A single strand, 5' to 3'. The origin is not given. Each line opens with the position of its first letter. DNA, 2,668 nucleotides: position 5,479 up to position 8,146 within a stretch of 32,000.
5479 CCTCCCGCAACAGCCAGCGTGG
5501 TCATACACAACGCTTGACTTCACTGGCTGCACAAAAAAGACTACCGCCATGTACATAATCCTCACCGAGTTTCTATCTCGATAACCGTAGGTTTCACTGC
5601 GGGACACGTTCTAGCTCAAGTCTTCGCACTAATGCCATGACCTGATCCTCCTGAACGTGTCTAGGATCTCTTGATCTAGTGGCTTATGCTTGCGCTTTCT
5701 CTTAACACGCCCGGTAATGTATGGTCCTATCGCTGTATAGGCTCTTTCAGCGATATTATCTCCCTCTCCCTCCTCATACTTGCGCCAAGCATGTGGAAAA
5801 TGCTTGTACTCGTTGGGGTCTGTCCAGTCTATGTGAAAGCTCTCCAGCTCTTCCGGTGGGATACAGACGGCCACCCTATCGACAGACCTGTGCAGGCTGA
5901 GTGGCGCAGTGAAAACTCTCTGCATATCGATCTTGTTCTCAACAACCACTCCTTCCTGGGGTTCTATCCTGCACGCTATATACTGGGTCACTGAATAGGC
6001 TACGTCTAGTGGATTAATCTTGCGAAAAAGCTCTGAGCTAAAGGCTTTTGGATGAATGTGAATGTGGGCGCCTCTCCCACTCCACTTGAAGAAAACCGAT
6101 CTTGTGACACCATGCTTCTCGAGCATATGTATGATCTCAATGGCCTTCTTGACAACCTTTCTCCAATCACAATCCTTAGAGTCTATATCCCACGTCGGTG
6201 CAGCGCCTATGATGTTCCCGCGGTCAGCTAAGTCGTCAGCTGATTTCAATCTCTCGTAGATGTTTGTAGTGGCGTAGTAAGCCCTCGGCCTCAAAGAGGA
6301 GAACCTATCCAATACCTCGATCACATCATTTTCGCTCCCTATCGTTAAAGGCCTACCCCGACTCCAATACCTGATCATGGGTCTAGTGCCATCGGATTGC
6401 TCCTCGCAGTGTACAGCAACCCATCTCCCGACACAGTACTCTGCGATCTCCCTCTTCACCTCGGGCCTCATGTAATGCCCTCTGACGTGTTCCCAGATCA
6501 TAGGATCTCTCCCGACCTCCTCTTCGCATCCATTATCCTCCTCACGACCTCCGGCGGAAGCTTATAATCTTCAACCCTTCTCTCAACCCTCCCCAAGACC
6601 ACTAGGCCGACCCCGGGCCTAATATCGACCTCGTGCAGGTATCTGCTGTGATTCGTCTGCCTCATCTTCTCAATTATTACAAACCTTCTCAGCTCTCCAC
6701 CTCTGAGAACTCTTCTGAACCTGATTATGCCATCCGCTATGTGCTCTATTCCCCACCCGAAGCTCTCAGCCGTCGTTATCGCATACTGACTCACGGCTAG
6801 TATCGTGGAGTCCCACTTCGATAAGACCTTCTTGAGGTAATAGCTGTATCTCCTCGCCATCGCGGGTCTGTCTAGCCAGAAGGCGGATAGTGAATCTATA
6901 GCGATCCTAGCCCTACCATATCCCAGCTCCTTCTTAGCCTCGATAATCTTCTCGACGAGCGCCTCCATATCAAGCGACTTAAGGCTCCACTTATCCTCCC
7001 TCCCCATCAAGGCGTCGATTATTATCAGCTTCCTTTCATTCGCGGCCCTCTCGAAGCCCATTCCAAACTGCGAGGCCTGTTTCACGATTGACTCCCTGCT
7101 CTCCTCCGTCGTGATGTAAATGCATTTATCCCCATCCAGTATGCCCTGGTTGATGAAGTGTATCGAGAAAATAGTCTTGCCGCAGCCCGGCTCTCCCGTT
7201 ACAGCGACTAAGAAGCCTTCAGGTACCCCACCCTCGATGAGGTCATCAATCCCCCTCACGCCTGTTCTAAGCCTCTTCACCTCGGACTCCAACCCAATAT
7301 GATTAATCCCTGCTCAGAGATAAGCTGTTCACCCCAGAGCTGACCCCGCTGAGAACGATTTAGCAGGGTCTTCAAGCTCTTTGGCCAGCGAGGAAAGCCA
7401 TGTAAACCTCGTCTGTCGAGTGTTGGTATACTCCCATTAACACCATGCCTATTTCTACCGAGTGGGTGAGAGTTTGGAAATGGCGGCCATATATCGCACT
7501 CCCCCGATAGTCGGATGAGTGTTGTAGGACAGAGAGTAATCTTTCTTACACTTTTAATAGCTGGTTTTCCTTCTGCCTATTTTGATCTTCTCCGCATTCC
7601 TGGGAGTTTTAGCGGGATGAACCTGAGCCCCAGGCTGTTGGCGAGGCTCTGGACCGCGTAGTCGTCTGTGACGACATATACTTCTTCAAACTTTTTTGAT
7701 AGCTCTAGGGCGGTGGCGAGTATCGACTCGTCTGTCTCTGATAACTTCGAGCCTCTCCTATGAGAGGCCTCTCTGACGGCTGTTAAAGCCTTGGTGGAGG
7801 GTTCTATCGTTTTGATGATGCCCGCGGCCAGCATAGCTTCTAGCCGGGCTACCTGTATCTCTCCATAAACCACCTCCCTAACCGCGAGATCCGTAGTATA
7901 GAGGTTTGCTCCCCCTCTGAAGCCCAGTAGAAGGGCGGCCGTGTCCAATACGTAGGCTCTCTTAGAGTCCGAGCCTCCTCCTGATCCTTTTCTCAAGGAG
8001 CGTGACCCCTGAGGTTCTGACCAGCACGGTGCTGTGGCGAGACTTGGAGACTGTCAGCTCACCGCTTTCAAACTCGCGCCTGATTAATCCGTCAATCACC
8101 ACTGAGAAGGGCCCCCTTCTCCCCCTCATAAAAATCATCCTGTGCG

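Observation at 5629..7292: Translationally coupled KaiC/RadC-like ATPase and minimal AEP primase-like gene pair at the island junction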

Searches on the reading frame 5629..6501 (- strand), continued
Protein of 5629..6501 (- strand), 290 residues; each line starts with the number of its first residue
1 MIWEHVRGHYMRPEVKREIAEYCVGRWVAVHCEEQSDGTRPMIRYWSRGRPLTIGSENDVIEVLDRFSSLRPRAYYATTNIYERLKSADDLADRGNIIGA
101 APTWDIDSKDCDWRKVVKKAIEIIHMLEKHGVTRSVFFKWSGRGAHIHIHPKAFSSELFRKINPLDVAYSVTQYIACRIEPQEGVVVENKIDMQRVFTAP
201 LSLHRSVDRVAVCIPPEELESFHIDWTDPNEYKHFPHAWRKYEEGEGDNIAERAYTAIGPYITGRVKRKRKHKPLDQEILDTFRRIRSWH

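Call 81: search_protein_families(library=pfam, proteins=[P0315, P0323, P0335, P0344, P0349, P0360, P0362, P0372, P0376, P0384], max_evalue=0.01)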
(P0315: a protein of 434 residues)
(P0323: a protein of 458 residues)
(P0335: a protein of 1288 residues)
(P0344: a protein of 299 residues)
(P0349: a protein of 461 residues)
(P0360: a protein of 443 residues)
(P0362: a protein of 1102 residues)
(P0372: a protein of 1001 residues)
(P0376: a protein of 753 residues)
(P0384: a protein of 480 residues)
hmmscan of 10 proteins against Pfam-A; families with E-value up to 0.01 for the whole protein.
P0315 (434 aa): 0 families

P0323 (458 aa): 0 families

P0335 (1288 aa): 2 families
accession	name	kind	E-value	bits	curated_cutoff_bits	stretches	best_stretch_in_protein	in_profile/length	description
PF25213.1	HVO_A0261_N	-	0.00016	21.9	35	1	1186-1226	36-76/86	HVO_A0261 N-terminal domain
PF00493.29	MCM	-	0.00049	19.7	23.3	1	852-940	60-151/224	MCM P-loop domain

P0344 (299 aa): 2 families
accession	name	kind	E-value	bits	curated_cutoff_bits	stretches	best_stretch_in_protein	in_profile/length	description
PF01896.25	DNA_primase_S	-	4.8e-06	27.5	26.8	1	96-144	1-59/163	DNA primase small subunit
PF21686.3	LigD_Prim-Pol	-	5.9e-05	23.2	27.4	1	87-146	96-153/254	LigD, primase-polymerase domain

P0349 (461 aa): 2 families
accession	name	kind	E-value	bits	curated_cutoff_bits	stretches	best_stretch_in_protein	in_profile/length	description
PF01896.25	DNA_primase_S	-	1.6e-06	29.1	26.8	1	109-145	22-58/163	DNA primase small subunit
PF21686.3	LigD_Prim-Pol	-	0.0037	17.3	27.4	1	91-146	96-151/254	LigD, primase-polymerase domain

P0360 (443 aa): 4 families
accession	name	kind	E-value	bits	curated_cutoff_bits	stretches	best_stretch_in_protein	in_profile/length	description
PF04104.19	DNA_primase_lrg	-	2.9e-07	30.6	22.4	1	256-361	64-171/266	Eukaryotic and archaeal DNA primase, large subunit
PF01896.25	DNA_primase_S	-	4.4e-07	30.9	26.8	1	94-225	1-161/163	DNA primase small subunit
PF21686.3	LigD_Prim-Pol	-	2.6e-05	24.4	27.4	1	43-143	66-153/254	LigD, primase-polymerase domain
PF08708.16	PriCT_1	-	0.0039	17.2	21.1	1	330-356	28-54/67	Primase C terminal 1 (PriCT-1)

P0362 (1102 aa): 8 families
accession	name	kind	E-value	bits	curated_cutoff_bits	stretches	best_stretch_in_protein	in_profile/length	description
PF25213.1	HVO_A0261_N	-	5.1e-06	26.7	35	1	1002-1069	11-77/86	HVO_A0261 N-terminal domain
PF24034.1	DUF7343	-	3e-05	24.2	27.6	1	1007-1052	8-54/62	Domain of unknown function (DUF7343)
PF00493.29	MCM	-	0.00021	20.9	23.3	1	644-813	7-173/224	MCM P-loop domain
PF12802.13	MarR_2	-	0.0014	19.1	27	1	1021-1049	25-53/61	MarR family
PF01047.28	MarR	-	0.0014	18.9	24.6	1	1009-1050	10-51/59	MarR family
PF21686.3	LigD_Prim-Pol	-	0.0022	18.1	27.4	1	96-180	79-155/254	LigD, primase-polymerase domain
PF24409.1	wHTH-PRTase_assc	-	0.0023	18.4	27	1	1012-1078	7-70/83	wHTH-PRTase associated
PF14947.12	HTH_45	-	0.0082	16.6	25.5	0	1021-1070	24-73/77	Winged helix-turn-helix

P0372 (1001 aa): 2 families
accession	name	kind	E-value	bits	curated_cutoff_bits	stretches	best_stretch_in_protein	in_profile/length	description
PF13148.11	DUF3987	-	8.2e-17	61.9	27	1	543-765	129-352/364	Protein of unknown function (DUF3987)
PF04104.19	DNA_primase_lrg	-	2.1e-07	31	22.4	1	269-356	64-153/266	Eukaryotic and archaeal DNA primase, large subunit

P0376 (753 aa): 0 families

P0384 (480 aa): 6 families
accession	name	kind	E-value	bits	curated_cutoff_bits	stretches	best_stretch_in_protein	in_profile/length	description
PF01896.25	DNA_primase_S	-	1.6e-11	45.3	26.8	1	100-239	1-161/163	DNA primase small subunit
PF13912.12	zf-C2H2_6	-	3.6e-07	30.4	25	1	434-458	2-25/27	C2H2-type zinc finger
PF21686.3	LigD_Prim-Pol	-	8.8e-07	29.2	27.4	1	79-250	84-235/254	LigD, primase-polymerase domain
PF04104.19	DNA_primase_lrg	-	1.5e-06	28.2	22.4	1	246-443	40-247/266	Eukaryotic and archaeal DNA primase, large subunit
PF13894.12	zf-C2H2_4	-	0.00015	22.6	27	1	434-457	1-24/24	C2H2-type zinc finger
PF00096.32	zf-C2H2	-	0.00038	21.2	25.2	1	434-457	1-23/23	Zinc finger, C2H2 type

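Call 86: fold_search(model_id=the predicted structure, library=pdb)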
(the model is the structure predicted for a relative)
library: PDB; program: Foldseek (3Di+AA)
matches with E <= 10: 255; with E <= 0.001: 55
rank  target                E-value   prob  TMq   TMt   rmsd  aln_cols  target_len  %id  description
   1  5op0_B                3.7e-07  1.00  0.39  0.54   5.0       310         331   13  Structure of Prim-PolC from Mycobacterium smegmatis (released 2017-11-15)
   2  6sa0_A                4.0e-07  1.00  0.39  0.53   5.9       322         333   13  Ternary complex of Prim-PolC from Mycobacterium smegmatis with 2nt gapped DNA and UpNHpp (released 2020-11-18)
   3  5op0_A                8.0e-07  1.00  0.39  0.54   5.1       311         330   13  Structure of Prim-PolC from Mycobacterium smegmatis (released 2017-11-15)
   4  6sa1_A                1.2e-06  1.00  0.39  0.55   4.9       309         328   13  Post catalytic complex of Prim-PolC from Mycobacterium smegmatis with gapped DNA and 3'-dUTP (released 2020-11-18)
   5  6sa1_D                2.4e-06  1.00  0.40  0.55   4.9       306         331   13  Post catalytic complex of Prim-PolC from Mycobacterium smegmatis with gapped DNA and 3'-dUTP (released 2020-11-18)
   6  2fao_A                3.1e-06  1.00  0.31  0.48  12.6       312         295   16  Crystal Structure of Pseudomonas aeruginosa LigD polymerase domain (released 2006-05-23)
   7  2iry_B                7.1e-06  1.00  0.34  0.53  11.8       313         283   14  Crystal Structure of the Polymerase Domain from Mycobacterium tuberculosis Ligase D with dGTP and Manganese. (released 2007-01-02)
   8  4mky_A                7.5e-06  1.00  0.35  0.54  10.9       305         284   15  Polymerase Domain from Mycobacterium tuberculosis Ligase D in complex with an annealed double-strand DNA break. (released 2013-12-11)
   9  5dmu                  8.3e-06  1.00  0.36  0.53  11.1       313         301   12  Structure of the NHEJ polymerase from Methanocella paludicola (released 2015-10-07)
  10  9f28_A                9.3e-06  1.00  0.32  0.43  10.3       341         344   16  Crystal structure of the heterodimeric primase from pyrococcus abyssi (deletion of the PriL-CTD domain) (released 2024-12-04)
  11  2irx                  1.1e-05  1.00  0.35  0.55  11.7       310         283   14  Crystal Structure of the Polymerase Domain from Mycobacterium tuberculosis Ligase D with GTP and Manganese. (released 2007-01-02)
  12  1v33                  1.1e-05  1.00  0.30  0.39  15.1       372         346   17  Crystal structure of DNA primase from Pyrococcus horikoshii (released 2004-03-23)
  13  2iru_B                1.6e-05  1.00  0.33  0.52  12.1       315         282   14  Crystal Structure of the Polymerase Domain from Mycobacterium tuberculosis Ligase D (released 2007-01-02)
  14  4rr2_C                2.3e-05  1.00  0.33  0.39  14.0       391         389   13  Crystal structure of human primase (released 2015-01-21)
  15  2iru_A                2.5e-05  1.00  0.34  0.54  11.6       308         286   14  Crystal Structure of the Polymerase Domain from Mycobacterium tuberculosis Ligase D (released 2007-01-02)
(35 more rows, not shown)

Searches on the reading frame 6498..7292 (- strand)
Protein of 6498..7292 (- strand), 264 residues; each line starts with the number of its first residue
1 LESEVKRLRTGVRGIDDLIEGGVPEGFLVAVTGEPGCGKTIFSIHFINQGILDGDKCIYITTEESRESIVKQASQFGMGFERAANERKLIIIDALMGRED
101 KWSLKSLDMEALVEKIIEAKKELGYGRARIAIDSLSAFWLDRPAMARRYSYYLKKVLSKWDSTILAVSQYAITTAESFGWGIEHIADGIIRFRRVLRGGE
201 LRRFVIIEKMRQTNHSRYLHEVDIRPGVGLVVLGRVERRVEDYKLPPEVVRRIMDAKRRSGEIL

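Call 3: search_protein_families(library=pfam, proteins=[window:6498-7292:-], max_evalue=1)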
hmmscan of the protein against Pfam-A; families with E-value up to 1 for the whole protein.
window:6498-7292:- (264 aa): 17 families
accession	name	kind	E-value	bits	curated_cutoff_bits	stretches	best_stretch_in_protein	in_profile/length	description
PF06745.19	ATPase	-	1.1e-54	185.7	26.6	1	9-233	2-227/231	KaiC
PF13481.12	AAA_25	-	1.5e-05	25.2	27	1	14-94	21-109/195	AAA domain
PF14417.12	MEDS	-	2.7e-05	24.5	29.8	1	44-173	18-146/161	MEDS: MEthanogen/methylotroph, DcmR Sensory domain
PF07088.17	GvpD_P-loop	-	0.00041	20.7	24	1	29-137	13-117/189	GvpD gas vesicle protein, P-loop domain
PF20720.3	nSTAND3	-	0.00041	20.5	27.2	1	29-73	20-64/155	Novel STAND NTPase 3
PF08423.17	Rad51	-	0.00043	20.1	22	1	3-85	3-93/244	Rad51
PF00154.27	RecA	-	0.0005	20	27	1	3-68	28-94/262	recA bacterial DNA recombination protein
PF03796.21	DnaB_C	-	0.00066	19.6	27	1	8-72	2-66/255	DnaB-like helicase C terminal domain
PF13173.12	AAA_14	-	0.0015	19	27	1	28-93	4-69/129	AAA domain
PF24883.2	NPHP3_N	-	0.0034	18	24.8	1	28-68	24-64/164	Nephrocystin 3, N-terminal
PF13479.12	AAA_24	-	0.017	15.4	27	1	29-125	5-103/195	AAA domain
PF01695.23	IstB_IS21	-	0.02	14.8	24.1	1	29-93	95-160/238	IstB-like ATP binding protein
PF13401.12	AAA_22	-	0.041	14.7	27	1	29-86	8-64/130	AAA domain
PF01637.24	ATPase_2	-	0.07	13.4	33.2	1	28-135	22-119/225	ATPase domain predominantly from Archaea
PF00004.35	AAA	-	0.08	13.8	21.2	1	31-94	3-65/131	ATPase family associated with various cellular activities (AAA)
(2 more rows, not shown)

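Call 4: search_protein_families(library=ncbifam, proteins=[window:6498-7292:-], max_evalue=1)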
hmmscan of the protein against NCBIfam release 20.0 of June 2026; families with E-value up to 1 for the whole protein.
window:6498-7292:- (264 aa): 30 families (the best 25 are shown)
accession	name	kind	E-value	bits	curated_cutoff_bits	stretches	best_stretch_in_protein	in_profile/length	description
TIGR03881.1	KaiC_arch_4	hypoth_equivalog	1.9e-108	361.5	247.8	1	6-233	1-229/231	KaiC domain-containing protein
TIGR03877.1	thermo_KaiC_1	hypoth_equivalog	5.2e-43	147.2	307.25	1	5-225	1-226/238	KaiC domain-containing protein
NF006799.0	PRK09302.1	equivalog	3.9e-33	114.8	408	1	3-217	8-224/515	circadian clock protein KaiC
TIGR03880.1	KaiC_arch_3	hypoth_equivalog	4.2e-29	101.7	249.45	1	11-224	1-210/224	KaiC domain-containing protein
TIGR02655.1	circ_KaiC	equivalog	6.7e-29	100.9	546.25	1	7-221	2-218/484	circadian clock protein KaiC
NF052589.1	ArlH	equivalog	6.9e-18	65.2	215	1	15-233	9-224/229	archaellum protein ArlH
TIGR03878.1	thermo_KaiC_2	hypoth_equivalog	1.7e-14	53.8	232.2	1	21-194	31-204/259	KaiC domain-containing protein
NF004723.0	PRK06067.1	subfamily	1.7e-13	50.7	194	1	2-232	10-235/243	flagellar accessory protein FlaH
NF006320.0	PRK08533.1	equivalog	3e-09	36.8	215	1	16-232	14-224/230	flagellar accessory protein FlaH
TIGR00416.1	sms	equivalog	7.7e-08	31.5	403.05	1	3-93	71-150/454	DNA repair protein RadA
TIGR02237.1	recomb_radB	equivalog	2.5e-07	30.8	172.4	1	15-211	1-192/210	DNA repair and recombination protein RadB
NF006861.0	PRK09361.1-1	equivalog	2.8e-07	30.3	278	1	7-94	4-94/235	DNA repair and recombination protein RadB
NF003301.0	PRK04301.1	equivalog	3.9e-06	26.3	259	1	3-78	78-161/316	DNA repair and recombination protein RadA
NF004629.0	PRK05973.1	equivalog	8.6e-06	24.9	156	1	25-94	63-132/237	DNA helicase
TIGR03600.1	phage_DnaB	exception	5.4e-05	22.4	498.65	1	3-73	172-242/421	phage replicative helicase, DnaB family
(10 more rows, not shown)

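Call 41: search_solved_structures(query=window:6498-7292:-, max_evalue=0.001, show_alignments=2)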
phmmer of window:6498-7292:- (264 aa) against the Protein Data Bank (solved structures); distinct sequences matched with E-value up to 0.001: 51.
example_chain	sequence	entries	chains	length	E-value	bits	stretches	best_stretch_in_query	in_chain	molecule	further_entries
2w0m_A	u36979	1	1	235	9.8e-98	329.8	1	5-237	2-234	SSO2452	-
8zn5_B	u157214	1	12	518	5.4e-46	160.3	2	5-233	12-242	KaiC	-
5jwq_A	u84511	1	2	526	1.4e-42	149.1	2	3-236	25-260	Circadian clock protein kinase KaiC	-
7dy1_A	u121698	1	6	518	4e-42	147.6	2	3-236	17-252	Circadian clock protein kinase KaiC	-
4o0m_A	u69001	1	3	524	4.1e-42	147.5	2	3-236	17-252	Circadian clock protein kinase KaiC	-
8zn6_F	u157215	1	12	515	7.3e-42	146.7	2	3-235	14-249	KaiC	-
7x1z_A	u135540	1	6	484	8.5e-42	146.5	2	5-234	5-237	Circadian clock oscillator protein KaiC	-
9ofh_A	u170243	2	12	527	1e-41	146.3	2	5-234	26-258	Circadian clock oscillator protein KaiC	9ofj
3s1a_A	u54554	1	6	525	1.1e-41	146.2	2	5-234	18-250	Circadian clock protein kinase kaiC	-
7s65_A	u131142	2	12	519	1.7e-41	145.5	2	5-234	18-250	Circadian clock protein kinase KaiC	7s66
3k09_A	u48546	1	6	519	3.8e-41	144.4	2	5-234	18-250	Circadian clock protein kinase kaiC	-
7dyi_A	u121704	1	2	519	4.3e-41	144.2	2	5-234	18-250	Circadian clock protein kinase KaiC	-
3k0f_A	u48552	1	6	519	5.4e-41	143.9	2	5-234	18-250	Circadian clock protein kinase KaiC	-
3k0c_A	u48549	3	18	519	5.5e-41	143.8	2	5-234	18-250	Circadian clock protein kinase KaiC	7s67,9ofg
3k0e_A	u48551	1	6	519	5.7e-41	143.8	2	5-234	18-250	Circadian clock protein kinase KaiC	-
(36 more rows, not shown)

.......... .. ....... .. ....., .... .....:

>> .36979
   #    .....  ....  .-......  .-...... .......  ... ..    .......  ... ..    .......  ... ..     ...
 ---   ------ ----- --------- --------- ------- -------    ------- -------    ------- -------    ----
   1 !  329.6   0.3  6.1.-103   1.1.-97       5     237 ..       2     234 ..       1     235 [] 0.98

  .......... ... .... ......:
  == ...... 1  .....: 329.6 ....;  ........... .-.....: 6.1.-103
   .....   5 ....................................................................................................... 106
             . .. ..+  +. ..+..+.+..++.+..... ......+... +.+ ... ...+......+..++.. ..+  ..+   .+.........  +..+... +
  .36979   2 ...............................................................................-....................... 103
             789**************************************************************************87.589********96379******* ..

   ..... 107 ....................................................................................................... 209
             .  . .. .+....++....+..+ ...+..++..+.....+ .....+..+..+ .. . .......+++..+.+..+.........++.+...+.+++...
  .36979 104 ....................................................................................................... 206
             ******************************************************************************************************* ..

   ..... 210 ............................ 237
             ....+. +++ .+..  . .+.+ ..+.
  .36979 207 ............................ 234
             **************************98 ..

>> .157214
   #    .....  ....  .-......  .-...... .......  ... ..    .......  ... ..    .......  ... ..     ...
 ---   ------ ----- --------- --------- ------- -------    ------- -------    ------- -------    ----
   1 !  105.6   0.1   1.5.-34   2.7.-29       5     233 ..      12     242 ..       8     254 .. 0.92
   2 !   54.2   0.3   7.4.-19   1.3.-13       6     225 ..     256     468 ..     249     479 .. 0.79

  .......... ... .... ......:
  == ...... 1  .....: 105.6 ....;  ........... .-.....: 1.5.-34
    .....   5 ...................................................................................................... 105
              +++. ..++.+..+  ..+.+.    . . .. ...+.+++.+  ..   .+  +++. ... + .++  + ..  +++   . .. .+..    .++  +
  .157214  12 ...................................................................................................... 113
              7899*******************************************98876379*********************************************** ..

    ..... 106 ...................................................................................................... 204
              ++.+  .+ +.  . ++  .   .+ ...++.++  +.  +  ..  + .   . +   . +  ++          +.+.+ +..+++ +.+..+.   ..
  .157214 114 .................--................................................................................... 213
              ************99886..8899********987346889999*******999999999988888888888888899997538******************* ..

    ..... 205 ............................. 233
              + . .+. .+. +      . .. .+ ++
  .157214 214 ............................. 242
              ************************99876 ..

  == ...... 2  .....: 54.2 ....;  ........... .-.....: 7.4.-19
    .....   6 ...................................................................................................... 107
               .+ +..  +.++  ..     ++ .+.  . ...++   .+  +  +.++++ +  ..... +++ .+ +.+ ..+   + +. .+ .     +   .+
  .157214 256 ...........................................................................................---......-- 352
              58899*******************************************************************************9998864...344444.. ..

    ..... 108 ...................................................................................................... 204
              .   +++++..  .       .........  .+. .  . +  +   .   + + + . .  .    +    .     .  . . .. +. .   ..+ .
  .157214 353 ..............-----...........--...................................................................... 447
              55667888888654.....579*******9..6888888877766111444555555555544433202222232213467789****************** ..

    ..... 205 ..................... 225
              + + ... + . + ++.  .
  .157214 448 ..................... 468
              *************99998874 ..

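Call 42: search_protein_families(library=padloc, proteins=[window:6498-7292:-], max_evalue=0.01)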
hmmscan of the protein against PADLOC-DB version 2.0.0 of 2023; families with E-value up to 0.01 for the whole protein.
window:6498-7292:- (264 aa): 1 family
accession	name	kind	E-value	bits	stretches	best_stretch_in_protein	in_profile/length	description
PDLC04140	mad8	-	1.2e-07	29.6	1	22-213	23-183/314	mads_8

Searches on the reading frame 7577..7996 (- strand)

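Call 26: search_protein_families(library=pfam, proteins=[window:7577-7996:-], max_evalue=0.001)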
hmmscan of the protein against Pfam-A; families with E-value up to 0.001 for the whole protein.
window:7577-7996:- (139 aa): 2 families
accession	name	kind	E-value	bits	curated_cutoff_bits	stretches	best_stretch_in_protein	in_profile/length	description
PF17146.10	PIN_6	-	1.9e-06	28.7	27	1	16-99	2-87/87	PIN domain of ribonuclease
PF13638.12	PIN_4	-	1.4e-05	25.8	21.9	1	16-125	2-127/132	PIN domain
